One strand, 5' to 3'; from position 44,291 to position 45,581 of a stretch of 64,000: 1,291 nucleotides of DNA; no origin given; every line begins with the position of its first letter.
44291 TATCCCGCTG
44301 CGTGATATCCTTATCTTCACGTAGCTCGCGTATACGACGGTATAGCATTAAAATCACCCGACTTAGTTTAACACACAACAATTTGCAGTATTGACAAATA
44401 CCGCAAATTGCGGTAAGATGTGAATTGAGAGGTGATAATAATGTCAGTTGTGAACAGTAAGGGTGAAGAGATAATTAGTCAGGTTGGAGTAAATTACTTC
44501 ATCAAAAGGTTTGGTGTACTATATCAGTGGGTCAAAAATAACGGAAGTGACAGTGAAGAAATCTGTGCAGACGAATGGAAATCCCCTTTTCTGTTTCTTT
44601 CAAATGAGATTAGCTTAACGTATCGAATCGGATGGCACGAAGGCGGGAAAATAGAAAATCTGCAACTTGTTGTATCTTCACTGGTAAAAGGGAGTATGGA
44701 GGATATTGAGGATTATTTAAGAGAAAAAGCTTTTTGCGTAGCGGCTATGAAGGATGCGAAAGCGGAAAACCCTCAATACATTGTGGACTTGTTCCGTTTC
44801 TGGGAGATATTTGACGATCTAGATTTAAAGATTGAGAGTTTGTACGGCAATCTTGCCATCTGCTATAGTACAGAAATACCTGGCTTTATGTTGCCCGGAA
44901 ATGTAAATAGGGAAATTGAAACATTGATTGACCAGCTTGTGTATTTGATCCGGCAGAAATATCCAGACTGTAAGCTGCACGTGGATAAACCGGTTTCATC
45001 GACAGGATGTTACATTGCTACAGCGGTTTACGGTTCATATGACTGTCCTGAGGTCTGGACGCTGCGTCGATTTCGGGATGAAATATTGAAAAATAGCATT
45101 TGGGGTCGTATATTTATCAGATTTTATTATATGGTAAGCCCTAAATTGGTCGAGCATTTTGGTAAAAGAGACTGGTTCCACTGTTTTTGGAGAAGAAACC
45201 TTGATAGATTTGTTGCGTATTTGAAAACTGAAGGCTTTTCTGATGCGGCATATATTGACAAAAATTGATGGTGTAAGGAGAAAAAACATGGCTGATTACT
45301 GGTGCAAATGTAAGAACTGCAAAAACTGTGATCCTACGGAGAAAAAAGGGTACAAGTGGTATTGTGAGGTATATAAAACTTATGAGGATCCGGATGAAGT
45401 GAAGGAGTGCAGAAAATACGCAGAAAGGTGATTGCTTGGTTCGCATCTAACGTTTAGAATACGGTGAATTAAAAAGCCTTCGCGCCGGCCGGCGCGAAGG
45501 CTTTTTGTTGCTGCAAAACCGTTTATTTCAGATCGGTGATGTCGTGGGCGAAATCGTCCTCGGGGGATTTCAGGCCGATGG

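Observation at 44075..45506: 1.4-kb low-GC three-gene island inserted into a bidirectional terminator, which is duplicated at both ends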

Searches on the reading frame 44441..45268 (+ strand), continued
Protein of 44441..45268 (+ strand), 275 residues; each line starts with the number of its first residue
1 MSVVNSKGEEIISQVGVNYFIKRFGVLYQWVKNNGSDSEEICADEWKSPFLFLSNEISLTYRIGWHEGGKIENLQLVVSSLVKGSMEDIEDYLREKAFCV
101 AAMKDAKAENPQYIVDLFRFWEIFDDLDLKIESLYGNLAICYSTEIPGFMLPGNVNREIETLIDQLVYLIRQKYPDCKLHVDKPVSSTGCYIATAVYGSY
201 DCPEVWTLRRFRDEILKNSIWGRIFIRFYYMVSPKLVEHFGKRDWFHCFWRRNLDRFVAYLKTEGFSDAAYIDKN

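Call 74: search_protein_families(library=padloc, alignment_id=A3, max_evalue=0.00001)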
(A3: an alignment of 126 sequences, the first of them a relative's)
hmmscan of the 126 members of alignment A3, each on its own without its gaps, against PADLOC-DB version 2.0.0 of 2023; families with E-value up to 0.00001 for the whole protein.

A. member 1, L031:2275-2979:+ (235 aa): 0 families

B. families by the number of members that match (of 126 scanned): 107 families (the first 25 are shown)
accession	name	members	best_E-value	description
PDLC02903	pVip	2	1.3e-14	Viperins not associated with kinases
PDLC03634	MTase_III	1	4.2e-201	Type III methyltransferase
PDLC03641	MTase_III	1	1e-97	Type III methyltransferase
PDLC00386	SduA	1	2.6e-95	DUF4263 domain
PDLC03637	MTase_III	1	1.3e-84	Type III methyltransferase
PDLC03644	MTase_III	1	1.2e-66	Type III methyltransferase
PDLC04643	PDC-M42C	1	5.8e-51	-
PDLC03640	MTase_III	1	1.7e-50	Type III methyltransferase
PDLC03642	MTase_III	1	1.9e-48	Type III methyltransferase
PDLC04149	HEC-04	1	1.3e-47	-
PDLC04657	PDC-M45B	1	3.3e-46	-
PDLC03636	MTase_III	1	5.9e-46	Type III methyltransferase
PDLC03639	MTase_III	1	1.1e-36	Type III methyltransferase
PDLC03646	MTase_III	1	2e-36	Type III methyltransferase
PDLC03635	MTase_III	1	1.8e-35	Type III methyltransferase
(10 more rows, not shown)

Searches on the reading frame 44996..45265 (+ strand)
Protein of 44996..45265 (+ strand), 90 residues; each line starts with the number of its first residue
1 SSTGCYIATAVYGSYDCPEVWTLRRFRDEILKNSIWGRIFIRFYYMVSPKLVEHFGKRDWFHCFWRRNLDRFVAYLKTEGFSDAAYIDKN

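Call 47: search_dna_similar(query=window:44996-45265:+, collection=phages, mode=protein, max_evalue=0.001, max_rows=25)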
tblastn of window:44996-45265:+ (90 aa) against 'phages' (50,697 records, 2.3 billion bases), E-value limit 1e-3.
Records with a match: 1; places in all: 1; records where one place covers at least 80% of the query: 1.
Best place of each record, by identity: <60% 1.
By first word of the organism name: Clostridioides 1.
By host as written in the record: - 1.
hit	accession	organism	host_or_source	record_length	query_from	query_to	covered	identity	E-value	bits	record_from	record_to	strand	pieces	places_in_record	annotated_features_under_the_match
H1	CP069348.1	Clostridioides phage pCD1602_4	water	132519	2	79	87%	48.7%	4e-17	80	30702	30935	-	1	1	record has no annotation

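Call 48: search_dna_similar(query=window:44996-45265:+, collection=plasmids, mode=protein, max_evalue=0.001, max_rows=25)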
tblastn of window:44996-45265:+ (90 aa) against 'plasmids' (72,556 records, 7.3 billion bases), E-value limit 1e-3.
Records with a match: 49; places in all: 50; records where one place covers at least 80% of the query: 13.
Best place of each record, by identity: <60% 49.
By first word of the organism name: Burkholderia 9; Paracoccus 5; Acinetobacter 3; Acidovorax 3; Xanthomonas 3; Marinobacter 2; Rhodanobacter 2; Methylophaga 2; Pseudomonas 2; Aneurinibacillus 1; and 17 more.
By predicted mobility (MOB-suite, as given by PLSDB): non-mobilizable 25; conjugative 21; mobilizable 3.
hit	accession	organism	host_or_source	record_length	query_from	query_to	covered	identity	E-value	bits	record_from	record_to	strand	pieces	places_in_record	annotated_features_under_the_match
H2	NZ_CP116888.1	Aneurinibacillus sp. Ricciae_BoGa-3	whole organism,Plant material,Lab grown ...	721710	1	82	91%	41.0%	1e-11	66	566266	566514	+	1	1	none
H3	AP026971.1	Comamonadaceae bacterium OS-4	-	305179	3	80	87%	41.0%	3e-10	62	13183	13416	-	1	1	hypothetical protein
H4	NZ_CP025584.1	Paracoccus jeotgali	-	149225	1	77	86%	41.6%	7e-9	57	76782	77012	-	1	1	calcium-binding protein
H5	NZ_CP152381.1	Marinobacter sp. SBY-1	mixed culture,aerobic biological filter ...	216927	5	80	84%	39.5%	4e-7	52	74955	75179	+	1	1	CFI-box-CTERM domain-containing protein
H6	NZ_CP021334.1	Marinobacter salarius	pure culture,Lava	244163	5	80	84%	39.5%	4e-7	52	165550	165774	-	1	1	CFI-box-CTERM domain-containing protein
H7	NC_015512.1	Haliscomenobacter hydrossis DSM 1100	activated sludge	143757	5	71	74%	43.3%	9e-12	66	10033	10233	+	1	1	CFI-box-CTERM domain-containing protein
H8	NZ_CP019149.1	Acinetobacter lwoffii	-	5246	4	78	83%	38.7%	5e-8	55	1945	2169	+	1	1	CFI-box-CTERM domain-containing protein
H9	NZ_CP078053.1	Acinetobacter lwoffii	whole organism,bedside rail in hospital ...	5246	4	78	83%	38.7%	5e-8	55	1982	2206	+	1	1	CFI-box-CTERM domain-containing protein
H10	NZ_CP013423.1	Burkholderia savannae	soil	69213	5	76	80%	38.9%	5e-5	47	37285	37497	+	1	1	CFI-box-CTERM domain-containing protein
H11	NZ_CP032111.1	Acinetobacter lwoffii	cell culture,permafrost, Kolyma lowland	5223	4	84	90%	34.6%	2e-7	53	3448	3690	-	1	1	CFI-box-CTERM domain-containing protein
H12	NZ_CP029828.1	Burkholderia sp. JP2-270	sigle cell,rice rhizosphere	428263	5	52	53%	58.3%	5e-10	61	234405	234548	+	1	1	cold shock domain-containing protein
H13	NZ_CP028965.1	Burkholderia sp. IDO3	pure strain,reactor sludge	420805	5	52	53%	58.3%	6e-10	61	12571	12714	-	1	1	CFI-box-CTERM domain-containing protein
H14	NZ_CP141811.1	Burkholderia thailandensis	Homo sapiens,tissue sample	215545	5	52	53%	58.3%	7e-10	61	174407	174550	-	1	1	cold shock domain-containing protein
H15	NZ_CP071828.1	Burkholderia anthina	pure culture,RoundUp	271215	5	52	53%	58.3%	7e-10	61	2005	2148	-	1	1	cold shock domain-containing protein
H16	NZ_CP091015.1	Burkholderia cenocepacia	-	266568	5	52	53%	56.3%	9e-10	60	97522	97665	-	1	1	cold shock domain-containing protein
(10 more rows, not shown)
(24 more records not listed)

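Call 50: get_annotated_region(hit=H8, flank=3500)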
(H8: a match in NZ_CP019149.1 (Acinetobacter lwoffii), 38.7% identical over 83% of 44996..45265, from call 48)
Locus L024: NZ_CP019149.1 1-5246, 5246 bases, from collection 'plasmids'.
description: Acinetobacter lwoffii strain ZS207 plasmid pZS-8, complete sequence
organism: Acinetobacter lwoffii (NCBI taxid 28090)
taxonomy: Bacteria; Pseudomonadota; Gammaproteobacteria; Moraxellales; Moraxellaceae; Acinetobacter; Acinetobacter lwoffii
host: -; source: -; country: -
typing (MOB-suite, as given by PLSDB): non-mobilizable; replicon rep_cluster_1278
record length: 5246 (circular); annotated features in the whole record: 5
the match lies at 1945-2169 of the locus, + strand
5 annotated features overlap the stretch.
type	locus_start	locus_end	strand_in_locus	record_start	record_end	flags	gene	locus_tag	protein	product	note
CDS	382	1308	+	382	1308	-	-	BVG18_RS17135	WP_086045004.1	replication initiation protein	-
CDS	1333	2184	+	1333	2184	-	-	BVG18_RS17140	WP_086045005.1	CFI-box-CTERM domain-containing protein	-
CDS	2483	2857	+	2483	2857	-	mobC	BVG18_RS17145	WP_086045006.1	plasmid mobilization relaxosome protein MobC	-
CDS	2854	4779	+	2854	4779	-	-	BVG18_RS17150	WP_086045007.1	relaxase/mobilization nuclease domain-containing protein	-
CDS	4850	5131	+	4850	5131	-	-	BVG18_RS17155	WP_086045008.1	CopG family transcriptional regulator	-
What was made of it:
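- A CFI-box gene is the only cargo of 5.2-kb Acinetobacter plasmids (call 50).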

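Call 51: get_annotated_region(hit=H14, flank=4000)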
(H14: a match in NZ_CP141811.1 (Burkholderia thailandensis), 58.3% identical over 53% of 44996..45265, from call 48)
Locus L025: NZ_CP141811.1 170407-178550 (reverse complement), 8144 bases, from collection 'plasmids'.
description: Burkholderia thailandensis strain 2022DZh plasmid unnamed, complete sequence
organism: Burkholderia thailandensis (NCBI taxid 57975)
taxonomy: Bacteria; Pseudomonadota; Betaproteobacteria; Burkholderiales; Burkholderiaceae; Burkholderia; Burkholderia thailandensis
host: -; source: Homo sapiens,tissue sample; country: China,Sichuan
typing (MOB-suite, as given by PLSDB): non-mobilizable; replicon rep_cluster_1398; mating-pair formation MPF_T
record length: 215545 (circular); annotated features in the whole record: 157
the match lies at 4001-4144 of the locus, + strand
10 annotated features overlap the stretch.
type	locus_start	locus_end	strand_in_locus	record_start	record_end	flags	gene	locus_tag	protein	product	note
CDS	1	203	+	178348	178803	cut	-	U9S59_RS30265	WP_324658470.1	hypothetical protein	-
CDS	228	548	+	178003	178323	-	-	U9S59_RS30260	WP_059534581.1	hypothetical protein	-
CDS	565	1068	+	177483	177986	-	-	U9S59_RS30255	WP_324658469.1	hypothetical protein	-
CDS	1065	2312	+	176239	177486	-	-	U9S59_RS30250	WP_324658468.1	DUF1173 family protein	-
CDS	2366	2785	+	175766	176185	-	-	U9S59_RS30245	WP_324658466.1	hypothetical protein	-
CDS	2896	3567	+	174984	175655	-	-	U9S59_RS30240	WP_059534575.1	Lar family restriction alleviation protein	-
CDS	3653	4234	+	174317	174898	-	-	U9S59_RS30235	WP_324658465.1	cold shock domain-containing protein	-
CDS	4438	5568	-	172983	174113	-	-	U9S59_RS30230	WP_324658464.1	integrase domain-containing protein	-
CDS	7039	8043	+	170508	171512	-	-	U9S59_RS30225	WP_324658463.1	PRTRC system protein D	-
CDS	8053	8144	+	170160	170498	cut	-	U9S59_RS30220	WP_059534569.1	hypothetical protein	-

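Call 52: get_annotated_region(hit=H7, flank=4000)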
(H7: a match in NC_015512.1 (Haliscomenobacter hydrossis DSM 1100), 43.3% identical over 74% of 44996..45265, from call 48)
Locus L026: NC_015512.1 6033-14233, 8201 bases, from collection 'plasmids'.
description: Haliscomenobacter hydrossis DSM 1100 plasmid pHALHY02, complete sequence
organism: Haliscomenobacter hydrossis DSM 1100 (NCBI taxid 760192)
taxonomy: Bacteria; Bacteroidota; Saprospiria; Saprospirales; Haliscomenobacteraceae; Haliscomenobacter; Haliscomenobacter hydrossis; Haliscomenobacter hydrossis DSM 1100
host: -; source: activated sludge; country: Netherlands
typing (MOB-suite, as given by PLSDB): non-mobilizable; replicon rep_cluster_1690
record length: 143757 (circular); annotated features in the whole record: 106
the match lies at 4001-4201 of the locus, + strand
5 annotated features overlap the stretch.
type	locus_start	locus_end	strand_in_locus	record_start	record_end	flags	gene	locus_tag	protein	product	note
CDS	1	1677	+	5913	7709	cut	-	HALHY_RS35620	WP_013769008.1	WD40 repeat domain-containing protein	-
CDS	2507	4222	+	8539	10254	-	-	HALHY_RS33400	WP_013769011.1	CFI-box-CTERM domain-containing protein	-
CDS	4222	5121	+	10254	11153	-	-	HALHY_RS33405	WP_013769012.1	septum formation initiator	-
CDS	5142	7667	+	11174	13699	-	-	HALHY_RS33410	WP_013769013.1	Hsp70 family protein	-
CDS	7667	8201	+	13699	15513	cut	-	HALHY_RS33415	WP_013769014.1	AAA family ATPase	-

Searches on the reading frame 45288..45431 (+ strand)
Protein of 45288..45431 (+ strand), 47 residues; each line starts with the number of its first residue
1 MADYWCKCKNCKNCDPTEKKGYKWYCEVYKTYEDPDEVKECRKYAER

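Call 7: search_protein_families(library=pfam, proteins=[window:45288-45431:+], max_evalue=0.1)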
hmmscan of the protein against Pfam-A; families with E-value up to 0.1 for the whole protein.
window:45288-45431:+ (47 aa): 0 families

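Call 8: search_protein_families(library=ncbifam, proteins=[window:45288-45431:+], max_evalue=0.1)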
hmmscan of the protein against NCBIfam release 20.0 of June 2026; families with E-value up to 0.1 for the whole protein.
window:45288-45431:+ (47 aa): 0 families

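Call 9: search_protein_families(library=padloc, proteins=[window:45288-45431:+], max_evalue=1)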
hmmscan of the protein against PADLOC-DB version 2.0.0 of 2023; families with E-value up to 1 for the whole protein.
window:45288-45431:+ (47 aa): 0 families

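Call 10: search_protein_families(library=phrogs, proteins=[window:45288-45431:+], max_evalue=1)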
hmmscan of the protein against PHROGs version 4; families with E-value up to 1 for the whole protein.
window:45288-45431:+ (47 aa): 1 family
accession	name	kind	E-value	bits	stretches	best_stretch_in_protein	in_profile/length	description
phrog_28546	-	unknown function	0.48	11.5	1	18-40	19-41/65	-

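Call 21: find_homologous_proteins(query=window:45288-45431:+, max_evalue=10)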
Query window:45288-45431:+ (47 aa): 13 proteins with E <= 10 among 13 candidates.
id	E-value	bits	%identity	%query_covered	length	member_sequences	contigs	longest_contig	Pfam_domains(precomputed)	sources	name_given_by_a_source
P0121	2.7e-18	83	77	100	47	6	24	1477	-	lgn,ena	-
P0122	1.7e-14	71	73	94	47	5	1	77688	-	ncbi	-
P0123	7.7e-14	69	70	98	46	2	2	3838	-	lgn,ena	-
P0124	8.6e-14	68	72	98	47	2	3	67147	-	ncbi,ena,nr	ncbi:MAG: hypothetical protein K6D97_02360 [Clostridia bacterium]|nr:hypothetical protein [Clostridi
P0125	2.6e-13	67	67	98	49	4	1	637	-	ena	-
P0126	8.1e-13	65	73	96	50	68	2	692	-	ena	-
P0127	1.3e-12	65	65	98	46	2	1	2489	-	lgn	-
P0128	1.4e-12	65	76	87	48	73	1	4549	-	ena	-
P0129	1.8e-12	64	68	94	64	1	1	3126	-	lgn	-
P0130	3.1e-12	64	69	96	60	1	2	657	-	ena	-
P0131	1.3e-11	62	61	94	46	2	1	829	-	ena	-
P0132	5.7e-11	60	67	91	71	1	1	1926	-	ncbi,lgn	-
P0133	2.9e-10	57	67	91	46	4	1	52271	-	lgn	-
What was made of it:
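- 45288..45431 (+): 47-aa Cys-rich protein with conserved C8, C11, C26 and C41 and a TYEDPD motif; probably binds zinc. 13 homologues at 61-77% identity (call 21).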

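Call 22: find_encoding_contigs(protein=P0122, flank=5000, max_places=3)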
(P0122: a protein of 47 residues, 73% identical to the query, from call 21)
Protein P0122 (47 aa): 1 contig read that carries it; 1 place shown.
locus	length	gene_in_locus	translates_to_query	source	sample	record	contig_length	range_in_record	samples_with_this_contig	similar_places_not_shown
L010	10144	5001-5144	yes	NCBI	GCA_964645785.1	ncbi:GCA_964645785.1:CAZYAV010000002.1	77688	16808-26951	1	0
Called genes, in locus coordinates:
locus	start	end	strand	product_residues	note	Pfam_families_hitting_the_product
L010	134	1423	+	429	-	PF02388:FemAB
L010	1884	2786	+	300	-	PF02517:Rce1-like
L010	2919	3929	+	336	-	PF00044:Gp_dh_N, PF02800:Gp_dh_C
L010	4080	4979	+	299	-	-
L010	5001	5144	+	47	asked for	-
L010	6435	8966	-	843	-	PF00521:DNA_topoisoIV, PF03989:DNA_gyraseA_C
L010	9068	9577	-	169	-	-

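Call 23: find_encoding_contigs(protein=P0124, flank=5000, max_places=3)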
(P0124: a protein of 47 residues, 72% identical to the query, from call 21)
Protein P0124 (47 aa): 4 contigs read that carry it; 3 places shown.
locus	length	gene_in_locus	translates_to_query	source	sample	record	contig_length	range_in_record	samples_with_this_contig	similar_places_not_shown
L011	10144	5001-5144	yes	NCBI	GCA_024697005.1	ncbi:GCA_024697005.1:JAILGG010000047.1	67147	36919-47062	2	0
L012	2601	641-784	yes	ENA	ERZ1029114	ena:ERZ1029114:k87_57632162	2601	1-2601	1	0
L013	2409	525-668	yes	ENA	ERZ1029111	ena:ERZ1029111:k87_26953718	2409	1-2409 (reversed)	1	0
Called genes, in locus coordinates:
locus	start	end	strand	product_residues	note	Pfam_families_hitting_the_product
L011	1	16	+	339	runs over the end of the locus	PF06541:ABC_trans_CmpB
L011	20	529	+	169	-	-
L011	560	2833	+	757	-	PF00012:HSP70, PF06723:MreB_Mbl, PF23717:DUF7159 (faint)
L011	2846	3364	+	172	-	PF01025:GrpE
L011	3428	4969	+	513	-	-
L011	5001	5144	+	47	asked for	-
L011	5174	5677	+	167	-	-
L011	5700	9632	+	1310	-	PF01580:FtsK_SpoIIIE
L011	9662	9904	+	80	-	-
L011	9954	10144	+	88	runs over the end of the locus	-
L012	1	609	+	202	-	?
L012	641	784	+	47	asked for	-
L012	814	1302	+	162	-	-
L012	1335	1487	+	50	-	-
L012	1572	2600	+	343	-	?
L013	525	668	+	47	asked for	-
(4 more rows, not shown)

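Call 24: find_encoding_contigs(protein=P0133, flank=5000, max_places=3)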
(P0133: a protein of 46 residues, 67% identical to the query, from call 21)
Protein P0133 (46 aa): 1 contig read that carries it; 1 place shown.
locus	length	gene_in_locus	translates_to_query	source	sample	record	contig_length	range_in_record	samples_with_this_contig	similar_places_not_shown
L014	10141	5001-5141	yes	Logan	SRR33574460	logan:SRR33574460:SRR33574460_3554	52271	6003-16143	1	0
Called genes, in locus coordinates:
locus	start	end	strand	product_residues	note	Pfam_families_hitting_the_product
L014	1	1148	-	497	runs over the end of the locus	PF14284:PcfJ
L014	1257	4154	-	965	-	PF13401:AAA_22 (weak), PF24883:NPHP3_N (faint), PF25199:nSTAND_NTPase5 (faint)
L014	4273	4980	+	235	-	-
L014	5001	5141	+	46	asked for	-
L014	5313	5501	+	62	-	-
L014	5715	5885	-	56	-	-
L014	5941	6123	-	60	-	-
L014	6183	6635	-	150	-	-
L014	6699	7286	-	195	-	-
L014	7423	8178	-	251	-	PF20434:BD-FAE, PF07859:Abhydrolase_3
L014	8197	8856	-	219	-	-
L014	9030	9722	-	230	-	PF00149:Metallophos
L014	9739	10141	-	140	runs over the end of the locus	-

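Call 92: search_solved_structures(query=A5, max_evalue=10)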
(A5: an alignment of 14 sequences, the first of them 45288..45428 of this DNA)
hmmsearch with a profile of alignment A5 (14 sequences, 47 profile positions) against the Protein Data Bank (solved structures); distinct sequences matched with E-value up to 10: 4.
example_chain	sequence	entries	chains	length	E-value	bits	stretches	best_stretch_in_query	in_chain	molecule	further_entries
3hsi_A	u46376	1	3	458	0.44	13.7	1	23-37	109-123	Phosphatidylserine synthase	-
3f14_A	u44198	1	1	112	0.75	12.9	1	10-31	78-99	uncharacterized NTF2-like protein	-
3ih6_A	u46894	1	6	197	0.83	12.8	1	18-38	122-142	Putative zinc protease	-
3ivl_A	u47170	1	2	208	1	12.5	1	18-38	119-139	Putative zinc protease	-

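Call 98: predict_structure(alignment_id=A5)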
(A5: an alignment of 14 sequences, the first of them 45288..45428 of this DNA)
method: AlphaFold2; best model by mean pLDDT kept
length: 47 residues; sequences in the alignment: 14
mean_pLDDT: 57.6   pTM: 0.39
mean pLDDT of the five models: 57.6, 53.7, 53.7, 53.5, 49.0
residues with pLDDT >= 90: 0; 70-90: 8; 50-70: 25; < 50: 14
segments of 3 or more residues with pLDDT < 50: 1-6, 42-47
pLDDT, mean of each block of 10 residues (from residue 1): 44 63 70 62 45
secondary structure, 60 per line:
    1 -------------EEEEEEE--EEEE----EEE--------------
elements in order: E14-20 E23-26 E31-33
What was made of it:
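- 45288..45431 (+): Its structure model has low confidence (call 98).
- Tried and rejected: The AlphaFold model of the 47-aa protein had pLDDT 58, so it was not used for a fold search (call 98).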
